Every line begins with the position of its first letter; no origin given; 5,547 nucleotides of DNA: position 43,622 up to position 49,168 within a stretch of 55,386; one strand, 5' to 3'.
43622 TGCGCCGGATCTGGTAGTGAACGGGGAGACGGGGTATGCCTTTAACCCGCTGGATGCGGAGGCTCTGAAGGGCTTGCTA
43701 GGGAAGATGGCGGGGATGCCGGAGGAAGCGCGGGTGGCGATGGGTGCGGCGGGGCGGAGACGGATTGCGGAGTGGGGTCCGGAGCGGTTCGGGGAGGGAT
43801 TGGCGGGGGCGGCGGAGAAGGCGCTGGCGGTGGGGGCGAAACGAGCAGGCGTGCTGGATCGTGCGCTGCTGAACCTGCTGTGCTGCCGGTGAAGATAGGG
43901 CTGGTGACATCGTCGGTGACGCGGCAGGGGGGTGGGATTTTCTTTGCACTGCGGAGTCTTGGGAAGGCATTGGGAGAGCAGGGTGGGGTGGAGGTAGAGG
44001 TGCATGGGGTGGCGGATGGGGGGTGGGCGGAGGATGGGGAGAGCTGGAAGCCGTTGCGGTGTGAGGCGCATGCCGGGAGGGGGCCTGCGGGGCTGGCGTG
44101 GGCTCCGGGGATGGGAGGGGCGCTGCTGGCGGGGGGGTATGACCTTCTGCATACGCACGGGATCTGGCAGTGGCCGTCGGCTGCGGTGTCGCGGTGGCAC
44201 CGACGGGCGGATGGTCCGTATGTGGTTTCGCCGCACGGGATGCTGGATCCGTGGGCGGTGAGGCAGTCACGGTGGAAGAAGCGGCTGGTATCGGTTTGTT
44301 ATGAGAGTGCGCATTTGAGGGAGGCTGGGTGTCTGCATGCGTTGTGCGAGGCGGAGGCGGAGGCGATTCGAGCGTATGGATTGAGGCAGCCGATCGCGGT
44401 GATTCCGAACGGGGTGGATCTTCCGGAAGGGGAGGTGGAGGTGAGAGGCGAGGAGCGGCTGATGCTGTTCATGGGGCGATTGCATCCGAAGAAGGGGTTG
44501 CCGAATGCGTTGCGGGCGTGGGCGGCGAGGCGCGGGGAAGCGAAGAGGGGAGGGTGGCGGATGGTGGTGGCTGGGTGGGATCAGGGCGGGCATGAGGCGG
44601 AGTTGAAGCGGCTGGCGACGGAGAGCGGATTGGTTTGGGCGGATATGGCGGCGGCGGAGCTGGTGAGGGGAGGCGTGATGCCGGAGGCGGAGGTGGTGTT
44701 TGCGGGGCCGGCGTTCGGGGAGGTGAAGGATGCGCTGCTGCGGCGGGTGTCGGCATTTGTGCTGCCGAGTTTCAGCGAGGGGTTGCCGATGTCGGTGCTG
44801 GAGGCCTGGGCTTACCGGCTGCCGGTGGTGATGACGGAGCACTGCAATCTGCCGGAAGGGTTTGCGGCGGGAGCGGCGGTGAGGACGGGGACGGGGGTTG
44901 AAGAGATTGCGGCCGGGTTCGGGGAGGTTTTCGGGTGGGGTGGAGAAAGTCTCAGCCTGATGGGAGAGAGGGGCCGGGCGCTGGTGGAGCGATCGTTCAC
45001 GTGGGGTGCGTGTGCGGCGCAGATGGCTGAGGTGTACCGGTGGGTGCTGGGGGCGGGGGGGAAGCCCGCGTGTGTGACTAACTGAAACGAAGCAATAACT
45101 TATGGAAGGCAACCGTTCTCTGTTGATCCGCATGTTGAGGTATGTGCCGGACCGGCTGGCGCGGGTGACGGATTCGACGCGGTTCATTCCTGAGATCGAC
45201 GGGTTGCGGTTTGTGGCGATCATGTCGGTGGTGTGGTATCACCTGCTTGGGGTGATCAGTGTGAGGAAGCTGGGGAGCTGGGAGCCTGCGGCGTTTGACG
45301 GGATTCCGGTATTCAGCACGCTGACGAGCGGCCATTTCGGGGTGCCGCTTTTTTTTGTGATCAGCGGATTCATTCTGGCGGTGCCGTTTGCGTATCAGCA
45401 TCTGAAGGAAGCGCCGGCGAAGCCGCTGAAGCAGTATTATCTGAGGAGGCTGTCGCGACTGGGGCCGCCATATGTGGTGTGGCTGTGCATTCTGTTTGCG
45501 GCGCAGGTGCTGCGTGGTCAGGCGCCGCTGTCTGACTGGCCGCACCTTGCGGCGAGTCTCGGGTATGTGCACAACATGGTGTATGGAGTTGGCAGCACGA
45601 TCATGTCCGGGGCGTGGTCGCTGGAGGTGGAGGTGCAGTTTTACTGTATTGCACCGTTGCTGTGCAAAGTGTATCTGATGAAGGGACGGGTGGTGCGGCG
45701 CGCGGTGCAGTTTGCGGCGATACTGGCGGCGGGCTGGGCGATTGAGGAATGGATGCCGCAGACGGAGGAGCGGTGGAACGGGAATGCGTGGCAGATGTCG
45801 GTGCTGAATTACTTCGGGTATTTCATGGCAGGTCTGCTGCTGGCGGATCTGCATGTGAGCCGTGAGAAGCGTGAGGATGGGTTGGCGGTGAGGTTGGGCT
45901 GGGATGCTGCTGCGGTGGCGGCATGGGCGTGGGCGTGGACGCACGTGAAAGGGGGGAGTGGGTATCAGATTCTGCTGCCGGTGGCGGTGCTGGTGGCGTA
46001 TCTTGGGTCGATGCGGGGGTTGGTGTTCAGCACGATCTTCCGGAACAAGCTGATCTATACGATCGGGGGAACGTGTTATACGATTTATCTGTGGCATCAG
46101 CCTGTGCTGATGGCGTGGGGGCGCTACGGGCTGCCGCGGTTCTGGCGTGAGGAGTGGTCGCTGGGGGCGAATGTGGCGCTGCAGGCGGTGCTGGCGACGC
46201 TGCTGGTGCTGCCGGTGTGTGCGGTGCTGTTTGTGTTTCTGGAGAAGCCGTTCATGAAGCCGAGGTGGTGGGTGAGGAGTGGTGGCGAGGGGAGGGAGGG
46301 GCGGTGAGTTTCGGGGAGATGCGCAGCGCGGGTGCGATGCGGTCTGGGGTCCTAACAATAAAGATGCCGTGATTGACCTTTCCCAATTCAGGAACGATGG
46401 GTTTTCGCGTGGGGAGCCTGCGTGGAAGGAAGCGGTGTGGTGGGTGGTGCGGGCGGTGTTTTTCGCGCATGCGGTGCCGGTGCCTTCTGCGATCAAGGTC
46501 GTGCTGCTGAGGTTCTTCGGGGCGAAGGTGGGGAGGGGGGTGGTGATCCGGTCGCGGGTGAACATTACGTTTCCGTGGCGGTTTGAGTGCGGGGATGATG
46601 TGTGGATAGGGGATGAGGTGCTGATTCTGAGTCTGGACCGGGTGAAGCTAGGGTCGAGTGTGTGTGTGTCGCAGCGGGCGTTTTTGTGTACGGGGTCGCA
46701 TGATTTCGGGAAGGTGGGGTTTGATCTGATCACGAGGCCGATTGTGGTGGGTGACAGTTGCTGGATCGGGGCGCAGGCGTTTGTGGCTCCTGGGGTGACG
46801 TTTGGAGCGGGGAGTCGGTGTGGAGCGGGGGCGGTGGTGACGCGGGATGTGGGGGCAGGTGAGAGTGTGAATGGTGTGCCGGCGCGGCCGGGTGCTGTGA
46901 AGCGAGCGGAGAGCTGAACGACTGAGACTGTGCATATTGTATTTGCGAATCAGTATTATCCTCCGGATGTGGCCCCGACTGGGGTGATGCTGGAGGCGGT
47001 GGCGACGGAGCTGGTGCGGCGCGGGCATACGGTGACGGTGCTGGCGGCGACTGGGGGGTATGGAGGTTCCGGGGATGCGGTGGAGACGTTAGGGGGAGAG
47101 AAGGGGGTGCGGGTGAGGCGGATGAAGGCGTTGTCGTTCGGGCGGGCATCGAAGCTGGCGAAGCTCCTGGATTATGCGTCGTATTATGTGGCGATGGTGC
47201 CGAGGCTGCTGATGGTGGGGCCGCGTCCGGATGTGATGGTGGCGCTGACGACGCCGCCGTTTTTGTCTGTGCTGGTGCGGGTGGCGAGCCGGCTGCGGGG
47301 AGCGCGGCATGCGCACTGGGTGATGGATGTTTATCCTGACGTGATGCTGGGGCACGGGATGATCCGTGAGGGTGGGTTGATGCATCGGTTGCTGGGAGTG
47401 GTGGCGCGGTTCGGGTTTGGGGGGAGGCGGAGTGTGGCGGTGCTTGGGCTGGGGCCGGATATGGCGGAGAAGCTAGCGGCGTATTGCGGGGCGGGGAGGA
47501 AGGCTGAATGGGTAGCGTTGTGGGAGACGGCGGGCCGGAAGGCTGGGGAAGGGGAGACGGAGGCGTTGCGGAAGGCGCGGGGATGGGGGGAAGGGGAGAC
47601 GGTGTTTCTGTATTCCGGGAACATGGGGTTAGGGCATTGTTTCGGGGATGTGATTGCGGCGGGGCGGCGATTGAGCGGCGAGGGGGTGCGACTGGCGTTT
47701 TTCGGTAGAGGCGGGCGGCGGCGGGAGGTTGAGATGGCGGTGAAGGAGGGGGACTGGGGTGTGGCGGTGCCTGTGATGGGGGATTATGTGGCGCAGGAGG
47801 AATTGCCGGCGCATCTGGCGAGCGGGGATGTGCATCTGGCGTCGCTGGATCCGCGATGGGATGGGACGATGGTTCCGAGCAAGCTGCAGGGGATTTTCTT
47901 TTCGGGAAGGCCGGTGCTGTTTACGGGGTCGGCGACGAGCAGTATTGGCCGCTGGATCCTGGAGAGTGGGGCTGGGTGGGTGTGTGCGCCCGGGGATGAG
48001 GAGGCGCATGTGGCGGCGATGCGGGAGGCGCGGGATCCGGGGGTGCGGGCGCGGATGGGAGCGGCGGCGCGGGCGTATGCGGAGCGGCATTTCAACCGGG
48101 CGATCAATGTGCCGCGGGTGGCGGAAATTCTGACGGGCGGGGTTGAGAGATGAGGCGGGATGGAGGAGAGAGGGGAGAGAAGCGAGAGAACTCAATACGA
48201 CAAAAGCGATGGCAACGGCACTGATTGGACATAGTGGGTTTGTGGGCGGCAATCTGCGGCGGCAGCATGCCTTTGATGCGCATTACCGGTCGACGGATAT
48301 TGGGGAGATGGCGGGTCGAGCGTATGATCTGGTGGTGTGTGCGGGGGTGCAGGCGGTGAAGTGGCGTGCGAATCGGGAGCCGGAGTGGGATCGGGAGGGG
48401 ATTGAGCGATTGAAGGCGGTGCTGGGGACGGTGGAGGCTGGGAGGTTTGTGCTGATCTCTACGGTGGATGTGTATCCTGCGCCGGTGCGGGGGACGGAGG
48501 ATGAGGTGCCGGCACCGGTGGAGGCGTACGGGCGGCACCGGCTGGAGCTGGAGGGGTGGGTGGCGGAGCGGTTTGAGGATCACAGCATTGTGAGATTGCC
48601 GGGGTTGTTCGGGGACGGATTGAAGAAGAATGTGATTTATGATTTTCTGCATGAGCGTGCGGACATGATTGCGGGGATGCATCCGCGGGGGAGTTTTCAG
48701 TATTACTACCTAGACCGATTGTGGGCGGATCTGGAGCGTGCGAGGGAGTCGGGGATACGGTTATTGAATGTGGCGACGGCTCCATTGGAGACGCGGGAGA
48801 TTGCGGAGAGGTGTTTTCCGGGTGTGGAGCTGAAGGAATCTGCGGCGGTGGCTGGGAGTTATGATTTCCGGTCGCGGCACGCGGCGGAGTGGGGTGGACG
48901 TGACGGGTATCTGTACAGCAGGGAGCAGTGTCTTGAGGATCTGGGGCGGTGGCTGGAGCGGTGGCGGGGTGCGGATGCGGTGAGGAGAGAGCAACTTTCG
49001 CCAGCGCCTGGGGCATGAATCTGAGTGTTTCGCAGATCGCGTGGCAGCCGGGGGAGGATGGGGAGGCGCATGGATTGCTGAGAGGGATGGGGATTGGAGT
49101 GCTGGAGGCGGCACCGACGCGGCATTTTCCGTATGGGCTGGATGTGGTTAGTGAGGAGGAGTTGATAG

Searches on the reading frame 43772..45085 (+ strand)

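Call 8: search_protein_families(library=pfam, proteins=[window:43772-45085:+])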
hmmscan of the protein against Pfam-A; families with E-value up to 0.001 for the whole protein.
window:43772-45085:+ (437 aa): 5 families
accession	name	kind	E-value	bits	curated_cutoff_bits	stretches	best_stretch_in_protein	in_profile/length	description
PF13579.12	Glyco_trans_4_4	-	7.3e-25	88.6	29.7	1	54-214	1-158/158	Glycosyl transferase 4-like domain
PF13439.12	Glyco_transf_4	-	7.5e-20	72.1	28.5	1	54-217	2-168/170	Glycosyltransferase Family 4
PF00534.26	Glycos_transf_1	-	5.4e-18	65.6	26.4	2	307-368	74-135/172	Glycosyl transferases group 1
PF13692.12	Glyco_trans_1_4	-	1.4e-17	64.7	27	1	229-382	2-135/142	Glycosyl transferases group 1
PF20706.3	GT4-conflict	-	8.4e-08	32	26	0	321-358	277-314/385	Family 4 Glycosyltransferase in conflict systems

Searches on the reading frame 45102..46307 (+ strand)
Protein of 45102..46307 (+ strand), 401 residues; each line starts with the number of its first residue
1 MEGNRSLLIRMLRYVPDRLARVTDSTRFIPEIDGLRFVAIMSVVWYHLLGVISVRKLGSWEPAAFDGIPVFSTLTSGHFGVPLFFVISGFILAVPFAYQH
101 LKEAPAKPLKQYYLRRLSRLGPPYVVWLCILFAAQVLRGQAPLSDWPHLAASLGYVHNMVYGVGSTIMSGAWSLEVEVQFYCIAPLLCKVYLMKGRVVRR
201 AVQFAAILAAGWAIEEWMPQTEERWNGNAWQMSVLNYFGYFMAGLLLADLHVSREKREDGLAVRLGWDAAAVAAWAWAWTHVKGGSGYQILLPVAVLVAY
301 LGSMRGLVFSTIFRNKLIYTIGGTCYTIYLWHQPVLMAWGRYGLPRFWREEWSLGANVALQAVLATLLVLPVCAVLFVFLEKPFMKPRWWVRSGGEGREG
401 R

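Call 8: search_protein_families(library=pfam, proteins=[window:45102-46307:+])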
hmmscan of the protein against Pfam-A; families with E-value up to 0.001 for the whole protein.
window:45102-46307:+ (401 aa): 1 family
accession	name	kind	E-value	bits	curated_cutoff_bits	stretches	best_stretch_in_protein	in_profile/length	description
PF01757.29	Acyl_transf_3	-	1e-41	143.5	31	1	30-377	2-325/326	Acyltransferase domain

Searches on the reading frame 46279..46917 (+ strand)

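Call 8: search_protein_families(library=pfam, proteins=[window:46279-46917:+])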
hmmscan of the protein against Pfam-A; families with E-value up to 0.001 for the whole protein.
window:46279-46917:+ (212 aa): 2 families
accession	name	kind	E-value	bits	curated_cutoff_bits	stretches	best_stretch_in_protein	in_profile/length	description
PF00132.30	Hexapep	-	4e-06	26.7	27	1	155-189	2-36/36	Bacterial transferase hexapeptide (six repeats)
PF14602.12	Hexapep_2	-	2.1e-05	24.6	27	1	154-189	1-34/34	Hexapeptide repeat of succinyl-transferase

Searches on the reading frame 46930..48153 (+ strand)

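Call 8: search_protein_families(library=pfam, proteins=[window:46930-48153:+])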
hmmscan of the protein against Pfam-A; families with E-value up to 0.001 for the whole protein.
window:46930-48153:+ (407 aa): 2 families
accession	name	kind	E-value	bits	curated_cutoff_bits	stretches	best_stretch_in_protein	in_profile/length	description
PF13439.12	Glyco_transf_4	-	0.00016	22.2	28.5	1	19-187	6-153/170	Glycosyltransferase Family 4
PF13692.12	Glyco_trans_1_4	-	0.00017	22.3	27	1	244-366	23-138/142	Glycosyl transferases group 1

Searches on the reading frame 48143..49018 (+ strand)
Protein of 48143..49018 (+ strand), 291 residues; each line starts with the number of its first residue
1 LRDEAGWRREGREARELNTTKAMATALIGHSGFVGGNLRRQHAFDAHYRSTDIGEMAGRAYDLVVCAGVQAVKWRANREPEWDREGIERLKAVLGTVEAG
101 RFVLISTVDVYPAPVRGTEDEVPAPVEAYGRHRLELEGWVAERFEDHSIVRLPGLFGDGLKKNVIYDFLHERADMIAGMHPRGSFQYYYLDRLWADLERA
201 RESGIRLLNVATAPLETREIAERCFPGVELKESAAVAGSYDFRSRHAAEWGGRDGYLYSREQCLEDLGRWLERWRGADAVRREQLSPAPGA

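Call 8: search_protein_families(library=pfam, proteins=[window:48143-49018:+])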
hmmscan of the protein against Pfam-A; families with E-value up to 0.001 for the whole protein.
window:48143-49018:+ (291 aa): 2 families
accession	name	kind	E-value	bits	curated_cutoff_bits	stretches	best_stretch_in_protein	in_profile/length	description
PF04321.23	RmlD_sub_bind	-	1.9e-06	27.6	27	1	101-168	95-163/287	RmlD substrate binding domain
PF01370.27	Epimerase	-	0.00012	22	20.9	0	64-159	69-176/240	NAD dependent epimerase/dehydratase family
